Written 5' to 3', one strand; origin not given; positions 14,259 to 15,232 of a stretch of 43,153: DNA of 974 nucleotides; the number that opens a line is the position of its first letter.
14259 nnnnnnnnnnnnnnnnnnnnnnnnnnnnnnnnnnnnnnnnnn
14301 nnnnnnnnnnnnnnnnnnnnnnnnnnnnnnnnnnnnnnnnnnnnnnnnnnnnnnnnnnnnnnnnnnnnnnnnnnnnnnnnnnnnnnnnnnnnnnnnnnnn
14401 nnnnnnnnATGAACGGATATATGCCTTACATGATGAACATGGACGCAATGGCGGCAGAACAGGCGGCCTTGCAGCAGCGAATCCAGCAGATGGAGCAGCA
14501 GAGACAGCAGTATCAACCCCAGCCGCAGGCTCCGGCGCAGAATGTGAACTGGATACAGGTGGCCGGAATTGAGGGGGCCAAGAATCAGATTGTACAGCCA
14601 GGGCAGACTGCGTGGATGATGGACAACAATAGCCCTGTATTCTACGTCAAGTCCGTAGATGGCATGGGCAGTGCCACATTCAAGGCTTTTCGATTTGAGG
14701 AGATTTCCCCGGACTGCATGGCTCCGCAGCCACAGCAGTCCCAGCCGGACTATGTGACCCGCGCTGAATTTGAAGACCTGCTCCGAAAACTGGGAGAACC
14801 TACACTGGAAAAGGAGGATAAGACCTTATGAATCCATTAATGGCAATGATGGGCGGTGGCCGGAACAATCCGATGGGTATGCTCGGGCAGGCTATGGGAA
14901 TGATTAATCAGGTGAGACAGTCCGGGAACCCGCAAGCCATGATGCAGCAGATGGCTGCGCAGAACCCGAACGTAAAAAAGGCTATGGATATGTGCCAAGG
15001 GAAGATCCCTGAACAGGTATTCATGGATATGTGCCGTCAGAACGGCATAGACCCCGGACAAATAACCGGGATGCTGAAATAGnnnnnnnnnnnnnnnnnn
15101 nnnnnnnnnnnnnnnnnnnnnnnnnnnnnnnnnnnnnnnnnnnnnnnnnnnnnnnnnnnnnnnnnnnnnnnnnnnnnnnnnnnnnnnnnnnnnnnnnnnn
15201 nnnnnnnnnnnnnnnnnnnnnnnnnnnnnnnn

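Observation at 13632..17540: About 4 kb island of orphan genes, with two internal terminators, inserted in the middle of the head-morphogenesis module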

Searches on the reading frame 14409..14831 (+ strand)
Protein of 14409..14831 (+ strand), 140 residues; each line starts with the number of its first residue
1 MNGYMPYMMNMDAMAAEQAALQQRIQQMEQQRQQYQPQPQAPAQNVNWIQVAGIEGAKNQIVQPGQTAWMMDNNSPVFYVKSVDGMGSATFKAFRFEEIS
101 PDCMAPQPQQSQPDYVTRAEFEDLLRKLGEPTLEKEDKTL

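Call 6: search_protein_families(library=pfam, proteins=[window:14409-14831:+], max_evalue=1)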
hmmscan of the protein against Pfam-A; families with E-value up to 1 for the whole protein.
window:14409-14831:+ (140 aa): 1 family
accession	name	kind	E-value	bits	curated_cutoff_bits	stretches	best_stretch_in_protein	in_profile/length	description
PF14886.12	FAM183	-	0.043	15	28.9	1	12-55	44-87/107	FAM183A and FAM183B related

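Call 7: search_protein_families(library=phrogs, proteins=[window:14409-14831:+], max_evalue=0.1)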
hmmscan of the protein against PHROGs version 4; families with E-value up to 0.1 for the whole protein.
window:14409-14831:+ (140 aa): 2 families
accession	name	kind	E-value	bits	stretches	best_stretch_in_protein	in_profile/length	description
phrog_21718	-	unknown function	1.5e-16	61.8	1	2-130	9-139/159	-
phrog_28030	-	unknown function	0.037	14.5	1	12-94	190-277/278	-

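Call 15: search_protein_families(library=ncbifam, proteins=[window:14409-14831:+], max_evalue=1)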
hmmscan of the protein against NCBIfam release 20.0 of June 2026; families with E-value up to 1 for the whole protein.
window:14409-14831:+ (140 aa): 1 family
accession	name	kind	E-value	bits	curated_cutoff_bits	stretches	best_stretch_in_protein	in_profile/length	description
NF047408.1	SA0632_fam_LP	equivalog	0.073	12.7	70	1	16-38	22-44/68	SA0632 family lipoprotein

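Call 16: search_protein_families(library=padloc, proteins=[window:14409-14831:+], max_evalue=0.1)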
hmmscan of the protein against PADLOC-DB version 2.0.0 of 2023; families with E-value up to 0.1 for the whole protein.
window:14409-14831:+ (140 aa): 0 families

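Call 73: find_homologous_proteins(query=window:14409-14831:+, max_evalue=0.001)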
Query window:14409-14831:+ (140 aa): 497 proteins with E <= 0.001 among 726 candidates; the best 120 are listed.
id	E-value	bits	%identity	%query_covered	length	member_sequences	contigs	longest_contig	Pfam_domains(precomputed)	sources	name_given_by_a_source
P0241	1.3e-85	302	99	100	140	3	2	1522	-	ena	-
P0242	1.4e-85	302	99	100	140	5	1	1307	-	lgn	-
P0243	1.9e-85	301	98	100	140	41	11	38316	-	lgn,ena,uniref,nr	uniref:Uncharacterized protein n=1 Tax=Siphoviridae sp. ctmIh35 TaxID=2827932 RepID=A0A8S5T8Z9_9CAUD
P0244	1.7e-83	295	96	100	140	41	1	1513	-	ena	-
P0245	1.1e-82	292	97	100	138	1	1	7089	-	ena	-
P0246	1.3e-82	292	97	100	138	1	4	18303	-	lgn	-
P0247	2.1e-82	291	96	100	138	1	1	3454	-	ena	-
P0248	5.0e-82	290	96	100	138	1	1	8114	-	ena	-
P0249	1.4e-81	289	96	100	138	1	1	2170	-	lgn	-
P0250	2.9e-80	285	94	100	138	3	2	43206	-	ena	-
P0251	7.7e-78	277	93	100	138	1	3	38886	-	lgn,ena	-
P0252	8.9e-78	277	93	100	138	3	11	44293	-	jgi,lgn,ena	jgi:hypothetical protein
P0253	9.6e-78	276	89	100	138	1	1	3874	-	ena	-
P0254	7.5e-77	274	78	100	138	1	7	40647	-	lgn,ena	-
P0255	1.9e-75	269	91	100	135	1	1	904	-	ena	-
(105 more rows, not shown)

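Call 79: predict_structure(alignment_id=A6)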
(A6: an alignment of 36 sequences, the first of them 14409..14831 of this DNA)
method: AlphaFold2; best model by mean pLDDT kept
length: 140 residues; sequences in the alignment: 36
mean_pLDDT: 56.4   pTM: 0.26
mean pLDDT of the five models: 56.4, 56.2, 55.3, 54.3, 51.7
residues with pLDDT >= 90: 0; 70-90: 24; 50-70: 70; < 50: 46
segments of 3 or more residues with pLDDT < 50: 1-9, 36-48, 50-60, 107-110, 135-140
pLDDT, mean of each block of 10 residues (from residue 1): 45 59 66 49 41 43 55 65 65 69 52 64 69 47
secondary structure, 60 per line:
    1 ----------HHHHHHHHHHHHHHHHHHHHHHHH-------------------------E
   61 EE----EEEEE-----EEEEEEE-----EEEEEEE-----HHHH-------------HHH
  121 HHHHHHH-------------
elements in order: H11-34 E60-62 E67-71 E77-83 E89-95 H101-104 H118-127

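Call 83: fold_search(model_id=the predicted structure, library=pdb)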
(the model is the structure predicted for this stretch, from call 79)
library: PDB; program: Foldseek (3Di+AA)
matches with E <= 10: 867; with E <= 0.001: 0
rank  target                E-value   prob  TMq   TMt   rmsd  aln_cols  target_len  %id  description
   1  7r7j_A                3.4e-01  0.30  0.18  0.05  18.5        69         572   14  Crystal structure of RadD with ADP (released 2022-04-13)
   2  8bao_A                4.1e-01  0.98  0.24  0.09   1.7        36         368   11  Dysgonamonadaceae bacterium CRISPR ancillary nuclease 2 (released 2022-11-30)
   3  8h5z_B                6.7e-01  0.35  0.17  0.05  19.4        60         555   12  Crystal structure of RadD/ATP analogue complex (released 2023-10-18)
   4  5t87_F                8.6e-01  0.18  0.17  0.27  22.2        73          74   11  Crystal structure of CDI complex from Cupriavidus taiwanensis LMG 19424 (released 2017-09-13)
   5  6yfo_AA               8.6e-01  0.11  0.13  0.14  21.9        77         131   19  Virus-like particle of bacteriophage GQ-907 (released 2020-09-02)
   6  1jnr_B                9.1e-01  0.16  0.19  0.18  12.8        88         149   11  Structure of adenylylsulfate reductase from the hyperthermophilic Archaeoglobus fulgidus at 1.6 resolution (released 2002-02-27)
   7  8h5z_A                9.1e-01  0.16  0.18  0.05  18.5        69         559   13  Crystal structure of RadD/ATP analogue complex (released 2023-10-18)
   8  9har_AA               9.7e-01  0.05  0.14  0.14  23.1       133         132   13  pT=3 virus-like particle of ssRNA phage ESE017 coat protein (released 2024-11-13)
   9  6jsx_A                1.0e+00  0.41  0.16  0.28  21.6        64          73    8  Structure of a flagellin protein, HpFlaG (released 2020-04-08)
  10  6jde_B                1.1e+00  0.15  0.18  0.05  18.5        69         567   14  crystal structure of a DNA repair protein (released 2019-06-26)
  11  6qvf_C                1.2e+00  0.51  0.21  0.17   5.2        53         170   21  TT_C0855 competence pilin from Thermus thermophilus HB27 (released 2019-05-29)
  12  5t87_H                1.2e+00  0.38  0.20  0.35   7.0        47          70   11  Crystal structure of CDI complex from Cupriavidus taiwanensis LMG 19424 (released 2017-09-13)
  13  3n8b_B                1.2e+00  0.33  0.23  0.39  16.7        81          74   12  Crystal Structure of Borrelia burgdorferi Pur-alpha (released 2010-10-06)
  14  8y5f_D                1.2e+00  0.25  0.17  0.07   9.6        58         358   12  Cryo-EM structure of E.coli spermidine transporter PotABC (released 2024-10-09)
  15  5lhz_C                1.2e+00  0.11  0.17  0.26  22.7        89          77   11  PB3 Domain of Human PLK4 in Complex with Coiled-Coil Domain of STIL (released 2017-03-01)
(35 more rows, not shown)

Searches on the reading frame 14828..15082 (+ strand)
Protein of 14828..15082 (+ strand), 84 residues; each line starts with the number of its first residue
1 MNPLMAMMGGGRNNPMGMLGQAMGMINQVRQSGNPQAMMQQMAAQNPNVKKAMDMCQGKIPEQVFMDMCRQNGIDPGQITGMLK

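Call 6: search_protein_families(library=pfam, proteins=[window:14828-15082:+], max_evalue=1)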
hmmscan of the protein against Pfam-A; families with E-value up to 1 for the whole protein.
window:14828-15082:+ (84 aa): 1 family
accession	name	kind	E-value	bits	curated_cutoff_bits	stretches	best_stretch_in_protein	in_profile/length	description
PF01718.22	Orbi_NS1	-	0.095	11.3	27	1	18-77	240-300/519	Orbivirus non-structural protein NS1, or hydrophobic tubular protein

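Call 7: search_protein_families(library=phrogs, proteins=[window:14828-15082:+], max_evalue=0.1)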
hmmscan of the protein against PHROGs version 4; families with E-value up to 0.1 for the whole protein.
window:14828-15082:+ (84 aa): 0 families

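Call 15: search_protein_families(library=ncbifam, proteins=[window:14828-15082:+], max_evalue=1)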
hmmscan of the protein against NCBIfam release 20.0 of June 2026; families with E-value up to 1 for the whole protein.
window:14828-15082:+ (84 aa): 0 families

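Call 16: search_protein_families(library=padloc, proteins=[window:14828-15082:+], max_evalue=0.1)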
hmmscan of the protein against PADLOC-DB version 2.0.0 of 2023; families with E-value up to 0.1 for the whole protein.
window:14828-15082:+ (84 aa): 0 families
